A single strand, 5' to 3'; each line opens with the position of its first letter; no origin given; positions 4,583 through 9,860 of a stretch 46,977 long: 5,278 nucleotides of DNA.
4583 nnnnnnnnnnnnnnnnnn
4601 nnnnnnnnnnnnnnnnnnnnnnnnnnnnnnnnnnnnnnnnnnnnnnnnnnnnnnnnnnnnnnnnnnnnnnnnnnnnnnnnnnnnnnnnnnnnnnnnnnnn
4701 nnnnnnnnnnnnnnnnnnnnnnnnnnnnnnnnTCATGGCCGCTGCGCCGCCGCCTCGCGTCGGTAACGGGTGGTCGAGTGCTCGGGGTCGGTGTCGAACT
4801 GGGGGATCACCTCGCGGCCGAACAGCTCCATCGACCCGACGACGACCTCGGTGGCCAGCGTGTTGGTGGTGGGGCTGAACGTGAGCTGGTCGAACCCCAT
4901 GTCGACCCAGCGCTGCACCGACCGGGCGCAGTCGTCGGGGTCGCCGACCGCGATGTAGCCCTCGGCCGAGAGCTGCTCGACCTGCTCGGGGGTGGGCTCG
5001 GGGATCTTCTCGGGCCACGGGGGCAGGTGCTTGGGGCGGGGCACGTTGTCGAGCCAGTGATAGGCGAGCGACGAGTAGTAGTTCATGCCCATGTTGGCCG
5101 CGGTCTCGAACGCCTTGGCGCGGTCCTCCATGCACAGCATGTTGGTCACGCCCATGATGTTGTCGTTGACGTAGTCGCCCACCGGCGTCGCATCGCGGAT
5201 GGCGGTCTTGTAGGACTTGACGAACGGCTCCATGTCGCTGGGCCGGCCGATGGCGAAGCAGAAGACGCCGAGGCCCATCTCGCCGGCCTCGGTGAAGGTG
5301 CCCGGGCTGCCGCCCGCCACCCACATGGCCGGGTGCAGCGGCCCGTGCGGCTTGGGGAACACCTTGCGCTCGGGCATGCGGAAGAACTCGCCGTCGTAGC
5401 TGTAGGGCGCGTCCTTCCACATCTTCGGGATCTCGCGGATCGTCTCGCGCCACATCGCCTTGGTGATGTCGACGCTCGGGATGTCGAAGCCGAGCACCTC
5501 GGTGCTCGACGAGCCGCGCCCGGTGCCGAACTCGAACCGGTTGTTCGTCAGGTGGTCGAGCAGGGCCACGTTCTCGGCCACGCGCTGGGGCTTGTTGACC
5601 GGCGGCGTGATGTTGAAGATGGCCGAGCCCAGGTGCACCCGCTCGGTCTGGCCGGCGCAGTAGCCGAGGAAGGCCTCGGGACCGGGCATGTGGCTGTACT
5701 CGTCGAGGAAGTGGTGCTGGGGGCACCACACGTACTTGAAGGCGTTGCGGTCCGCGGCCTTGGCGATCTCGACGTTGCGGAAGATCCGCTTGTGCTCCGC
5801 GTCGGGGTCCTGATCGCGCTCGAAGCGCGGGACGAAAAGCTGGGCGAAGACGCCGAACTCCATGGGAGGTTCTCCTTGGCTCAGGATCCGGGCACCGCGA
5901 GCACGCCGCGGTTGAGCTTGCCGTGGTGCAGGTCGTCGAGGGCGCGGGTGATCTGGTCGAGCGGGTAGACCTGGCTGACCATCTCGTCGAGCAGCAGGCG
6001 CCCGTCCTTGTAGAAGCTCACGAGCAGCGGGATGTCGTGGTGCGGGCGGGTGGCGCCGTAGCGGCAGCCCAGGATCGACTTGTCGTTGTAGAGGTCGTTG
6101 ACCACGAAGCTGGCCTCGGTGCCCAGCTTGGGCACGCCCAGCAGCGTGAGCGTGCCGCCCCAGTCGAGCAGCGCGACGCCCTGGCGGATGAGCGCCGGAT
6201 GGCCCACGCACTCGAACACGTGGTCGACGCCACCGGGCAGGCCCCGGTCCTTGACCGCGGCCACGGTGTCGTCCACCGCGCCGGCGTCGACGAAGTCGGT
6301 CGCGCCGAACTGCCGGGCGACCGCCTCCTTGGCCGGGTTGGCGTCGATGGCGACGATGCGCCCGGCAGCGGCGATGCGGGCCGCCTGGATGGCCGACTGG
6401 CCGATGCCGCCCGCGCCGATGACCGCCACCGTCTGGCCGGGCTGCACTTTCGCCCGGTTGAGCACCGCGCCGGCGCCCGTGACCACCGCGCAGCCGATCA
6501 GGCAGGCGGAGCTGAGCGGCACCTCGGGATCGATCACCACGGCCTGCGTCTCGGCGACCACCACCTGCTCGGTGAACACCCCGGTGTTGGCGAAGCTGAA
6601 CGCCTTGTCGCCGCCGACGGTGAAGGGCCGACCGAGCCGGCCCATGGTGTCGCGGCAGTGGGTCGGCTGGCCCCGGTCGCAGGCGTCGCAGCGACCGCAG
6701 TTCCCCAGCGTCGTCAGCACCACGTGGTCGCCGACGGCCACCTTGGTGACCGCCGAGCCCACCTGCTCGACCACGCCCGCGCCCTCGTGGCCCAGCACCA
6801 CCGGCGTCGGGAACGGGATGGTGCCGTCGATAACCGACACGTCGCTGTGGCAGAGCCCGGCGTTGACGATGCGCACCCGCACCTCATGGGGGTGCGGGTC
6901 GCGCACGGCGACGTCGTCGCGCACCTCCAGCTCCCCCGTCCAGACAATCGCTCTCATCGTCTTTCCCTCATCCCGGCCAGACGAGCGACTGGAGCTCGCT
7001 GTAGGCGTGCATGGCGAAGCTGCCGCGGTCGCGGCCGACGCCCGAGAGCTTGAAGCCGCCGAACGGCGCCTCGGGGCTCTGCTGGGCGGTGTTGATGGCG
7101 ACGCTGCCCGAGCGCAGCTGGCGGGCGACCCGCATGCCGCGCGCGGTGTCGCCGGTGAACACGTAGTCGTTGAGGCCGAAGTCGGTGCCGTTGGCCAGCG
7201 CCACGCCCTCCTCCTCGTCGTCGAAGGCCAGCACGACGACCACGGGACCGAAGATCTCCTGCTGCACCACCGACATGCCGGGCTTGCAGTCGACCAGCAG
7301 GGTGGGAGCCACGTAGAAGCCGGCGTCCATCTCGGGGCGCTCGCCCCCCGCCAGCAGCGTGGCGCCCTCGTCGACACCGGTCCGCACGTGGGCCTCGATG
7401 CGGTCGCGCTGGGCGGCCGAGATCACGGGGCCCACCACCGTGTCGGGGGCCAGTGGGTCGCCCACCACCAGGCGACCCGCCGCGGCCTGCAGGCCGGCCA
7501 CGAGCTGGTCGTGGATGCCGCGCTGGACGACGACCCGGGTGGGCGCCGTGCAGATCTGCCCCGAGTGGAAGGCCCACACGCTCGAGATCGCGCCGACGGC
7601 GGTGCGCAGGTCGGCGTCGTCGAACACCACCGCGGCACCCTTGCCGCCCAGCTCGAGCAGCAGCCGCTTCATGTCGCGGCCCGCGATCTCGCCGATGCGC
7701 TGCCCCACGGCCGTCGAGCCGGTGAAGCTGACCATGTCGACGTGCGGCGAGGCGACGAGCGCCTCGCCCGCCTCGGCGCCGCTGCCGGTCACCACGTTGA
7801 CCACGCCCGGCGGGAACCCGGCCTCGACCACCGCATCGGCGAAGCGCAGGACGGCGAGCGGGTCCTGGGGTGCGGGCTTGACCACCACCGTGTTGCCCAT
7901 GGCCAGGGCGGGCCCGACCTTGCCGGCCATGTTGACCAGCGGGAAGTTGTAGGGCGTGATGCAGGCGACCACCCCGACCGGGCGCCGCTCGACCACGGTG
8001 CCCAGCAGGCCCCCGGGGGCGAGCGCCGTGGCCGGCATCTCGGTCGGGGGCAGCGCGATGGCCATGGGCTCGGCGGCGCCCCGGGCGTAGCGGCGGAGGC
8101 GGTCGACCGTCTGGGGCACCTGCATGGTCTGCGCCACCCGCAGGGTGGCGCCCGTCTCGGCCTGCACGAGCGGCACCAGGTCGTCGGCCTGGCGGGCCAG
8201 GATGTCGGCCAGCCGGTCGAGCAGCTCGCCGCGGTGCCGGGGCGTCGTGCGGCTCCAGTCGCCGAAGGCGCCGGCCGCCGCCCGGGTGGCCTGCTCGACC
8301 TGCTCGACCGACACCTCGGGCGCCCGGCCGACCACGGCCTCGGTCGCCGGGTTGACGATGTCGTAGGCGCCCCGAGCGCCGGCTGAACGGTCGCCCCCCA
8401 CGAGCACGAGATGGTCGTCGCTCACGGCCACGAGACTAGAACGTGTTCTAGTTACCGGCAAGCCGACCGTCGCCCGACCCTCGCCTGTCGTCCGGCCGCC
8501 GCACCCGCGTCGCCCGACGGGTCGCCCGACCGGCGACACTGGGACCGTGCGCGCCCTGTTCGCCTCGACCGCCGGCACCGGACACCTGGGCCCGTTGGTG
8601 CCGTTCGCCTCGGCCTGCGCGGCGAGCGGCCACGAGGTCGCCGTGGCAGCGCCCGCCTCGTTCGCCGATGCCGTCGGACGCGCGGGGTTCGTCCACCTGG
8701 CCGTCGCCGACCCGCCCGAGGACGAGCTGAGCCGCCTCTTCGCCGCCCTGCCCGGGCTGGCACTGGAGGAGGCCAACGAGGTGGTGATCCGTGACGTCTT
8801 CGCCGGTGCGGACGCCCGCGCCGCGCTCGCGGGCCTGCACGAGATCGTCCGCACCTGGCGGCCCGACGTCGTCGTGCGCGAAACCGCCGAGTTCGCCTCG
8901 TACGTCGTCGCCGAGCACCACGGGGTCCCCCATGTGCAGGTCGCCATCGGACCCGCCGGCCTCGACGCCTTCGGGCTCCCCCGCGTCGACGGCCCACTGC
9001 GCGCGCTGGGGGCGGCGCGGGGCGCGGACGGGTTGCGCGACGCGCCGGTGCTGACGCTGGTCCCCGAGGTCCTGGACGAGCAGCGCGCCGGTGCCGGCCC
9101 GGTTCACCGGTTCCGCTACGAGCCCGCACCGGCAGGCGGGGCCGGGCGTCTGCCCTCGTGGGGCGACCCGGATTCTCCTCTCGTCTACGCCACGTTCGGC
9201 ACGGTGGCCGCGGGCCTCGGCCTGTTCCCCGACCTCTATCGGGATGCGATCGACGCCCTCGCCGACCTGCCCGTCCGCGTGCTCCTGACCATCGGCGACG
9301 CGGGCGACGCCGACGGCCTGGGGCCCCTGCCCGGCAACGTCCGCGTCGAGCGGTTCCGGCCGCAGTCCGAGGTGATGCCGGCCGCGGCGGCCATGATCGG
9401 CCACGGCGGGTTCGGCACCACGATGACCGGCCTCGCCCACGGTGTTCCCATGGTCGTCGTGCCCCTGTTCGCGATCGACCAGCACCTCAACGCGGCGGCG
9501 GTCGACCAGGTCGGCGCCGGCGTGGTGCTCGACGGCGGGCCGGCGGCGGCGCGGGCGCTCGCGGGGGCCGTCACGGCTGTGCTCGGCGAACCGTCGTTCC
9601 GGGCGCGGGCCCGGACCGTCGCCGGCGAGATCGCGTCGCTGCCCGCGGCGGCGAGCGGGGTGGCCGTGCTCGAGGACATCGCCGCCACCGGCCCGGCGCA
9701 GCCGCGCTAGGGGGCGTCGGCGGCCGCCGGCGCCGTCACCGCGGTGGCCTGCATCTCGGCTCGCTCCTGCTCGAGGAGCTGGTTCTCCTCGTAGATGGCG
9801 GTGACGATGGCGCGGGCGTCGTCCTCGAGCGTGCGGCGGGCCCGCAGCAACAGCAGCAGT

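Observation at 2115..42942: Seven copies of a 19-bp palindrome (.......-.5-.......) in front of catabolic operons spread over 40 kb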

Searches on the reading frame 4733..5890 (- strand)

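Call 11: search_protein_families(library=pfam, proteins=[window:4733-5890:-])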
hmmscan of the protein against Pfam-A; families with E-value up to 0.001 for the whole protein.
window:4733-5890:- (385 aa): 1 family
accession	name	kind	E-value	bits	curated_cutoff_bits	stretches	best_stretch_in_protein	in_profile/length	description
PF00296.26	Bac_luciferase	-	5.9e-42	144.5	27.9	1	10-335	1-314/314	Luciferase-like monooxygenase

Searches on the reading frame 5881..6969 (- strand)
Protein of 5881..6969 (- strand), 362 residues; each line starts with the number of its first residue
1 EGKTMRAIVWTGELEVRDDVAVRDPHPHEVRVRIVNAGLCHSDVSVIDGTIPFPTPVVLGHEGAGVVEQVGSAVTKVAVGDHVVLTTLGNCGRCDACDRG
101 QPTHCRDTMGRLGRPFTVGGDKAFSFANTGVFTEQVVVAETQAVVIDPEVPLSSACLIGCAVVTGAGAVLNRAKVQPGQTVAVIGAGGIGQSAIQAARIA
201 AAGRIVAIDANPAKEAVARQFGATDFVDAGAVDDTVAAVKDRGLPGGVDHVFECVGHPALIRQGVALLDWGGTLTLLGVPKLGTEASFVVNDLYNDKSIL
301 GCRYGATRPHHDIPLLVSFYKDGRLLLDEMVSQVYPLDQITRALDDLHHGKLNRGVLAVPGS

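Call 11: search_protein_families(library=pfam, proteins=[window:5881-6969:-])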
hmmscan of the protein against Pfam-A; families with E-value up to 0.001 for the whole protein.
window:5881-6969:- (362 aa): 4 families
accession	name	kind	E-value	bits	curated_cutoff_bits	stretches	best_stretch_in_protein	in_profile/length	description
PF08240.17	ADH_N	-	7.2e-26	90.9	23.5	1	27-146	2-102/104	Alcohol dehydrogenase GroES-like domain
PF00107.32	ADH_zinc_N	-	7e-25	87.9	31.8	1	188-319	1-126/129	Zinc-binding dehydrogenase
PF16912.11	Glu_dehyd_C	-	3.7e-09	36.8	34.9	1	168-348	22-202/211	Glucose dehydrogenase C-terminus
PF13602.12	ADH_zinc_N_2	-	2.5e-07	32.1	27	1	222-351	2-127/134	Zinc-binding dehydrogenase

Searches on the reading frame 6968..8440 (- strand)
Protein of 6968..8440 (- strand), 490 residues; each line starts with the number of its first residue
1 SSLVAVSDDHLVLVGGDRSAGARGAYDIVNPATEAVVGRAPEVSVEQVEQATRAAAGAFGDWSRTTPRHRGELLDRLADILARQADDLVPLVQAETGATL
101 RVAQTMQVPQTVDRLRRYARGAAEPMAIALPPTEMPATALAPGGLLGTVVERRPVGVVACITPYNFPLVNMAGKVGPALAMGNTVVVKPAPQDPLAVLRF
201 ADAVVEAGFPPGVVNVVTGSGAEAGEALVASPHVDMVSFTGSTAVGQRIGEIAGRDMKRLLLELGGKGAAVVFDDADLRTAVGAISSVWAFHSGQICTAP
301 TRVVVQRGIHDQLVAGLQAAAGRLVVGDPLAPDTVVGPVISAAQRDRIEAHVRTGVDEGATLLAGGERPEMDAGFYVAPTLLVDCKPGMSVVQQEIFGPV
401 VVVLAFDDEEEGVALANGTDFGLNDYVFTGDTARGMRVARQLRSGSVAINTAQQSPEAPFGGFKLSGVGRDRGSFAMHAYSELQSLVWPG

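Call 11: search_protein_families(library=pfam, proteins=[window:6968-8440:-])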
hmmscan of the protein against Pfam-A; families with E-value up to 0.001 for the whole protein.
window:6968-8440:- (490 aa): 1 family
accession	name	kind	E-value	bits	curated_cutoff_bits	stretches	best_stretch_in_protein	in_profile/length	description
PF00171.27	Aldedh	-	4.4e-155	517.2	23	1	24-485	7-460/461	Aldehyde dehydrogenase family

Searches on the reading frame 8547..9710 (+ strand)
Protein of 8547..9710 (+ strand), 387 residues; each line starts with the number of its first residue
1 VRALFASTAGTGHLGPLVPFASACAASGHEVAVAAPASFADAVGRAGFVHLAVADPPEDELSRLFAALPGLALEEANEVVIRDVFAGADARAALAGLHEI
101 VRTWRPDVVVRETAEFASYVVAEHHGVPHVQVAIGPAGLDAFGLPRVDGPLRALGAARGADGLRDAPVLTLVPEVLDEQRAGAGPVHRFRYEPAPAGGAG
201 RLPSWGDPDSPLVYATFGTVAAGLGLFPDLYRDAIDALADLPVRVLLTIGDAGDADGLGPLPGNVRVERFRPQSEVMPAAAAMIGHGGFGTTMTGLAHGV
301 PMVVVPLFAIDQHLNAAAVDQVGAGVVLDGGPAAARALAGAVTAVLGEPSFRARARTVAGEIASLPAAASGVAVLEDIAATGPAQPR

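Call 11: search_protein_families(library=pfam, proteins=[window:8547-9710:+])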
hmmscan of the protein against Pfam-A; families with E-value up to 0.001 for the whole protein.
window:8547-9710:+ (387 aa): 5 families
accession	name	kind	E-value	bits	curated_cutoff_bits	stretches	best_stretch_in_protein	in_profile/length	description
PF06722.18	EryCIII-like_C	-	2.6e-24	86.3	31.7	1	235-372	4-139/145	Erythromycin biosynthesis protein CIII-like, C-terminal domain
PF00201.24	UDPGT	-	4.5e-15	55.9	19.5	1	235-353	298-413/499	UDP-glucoronosyl and UDP-glucosyl transferase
PF21036.3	EryCIII-like_N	-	2e-10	41.2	27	1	23-137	2-130/216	Erythromycin biosynthesis protein CIII-like, N-terminal domain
PF04101.22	Glyco_tran_28_C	-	4.9e-08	33.6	22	1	265-351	56-146/166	Glycosyltransferase family 28 C-terminal domain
PF13528.12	Glyco_trans_1_3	-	7.8e-05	22.4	25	0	78-132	68-121/322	Glycosyl transferase family 1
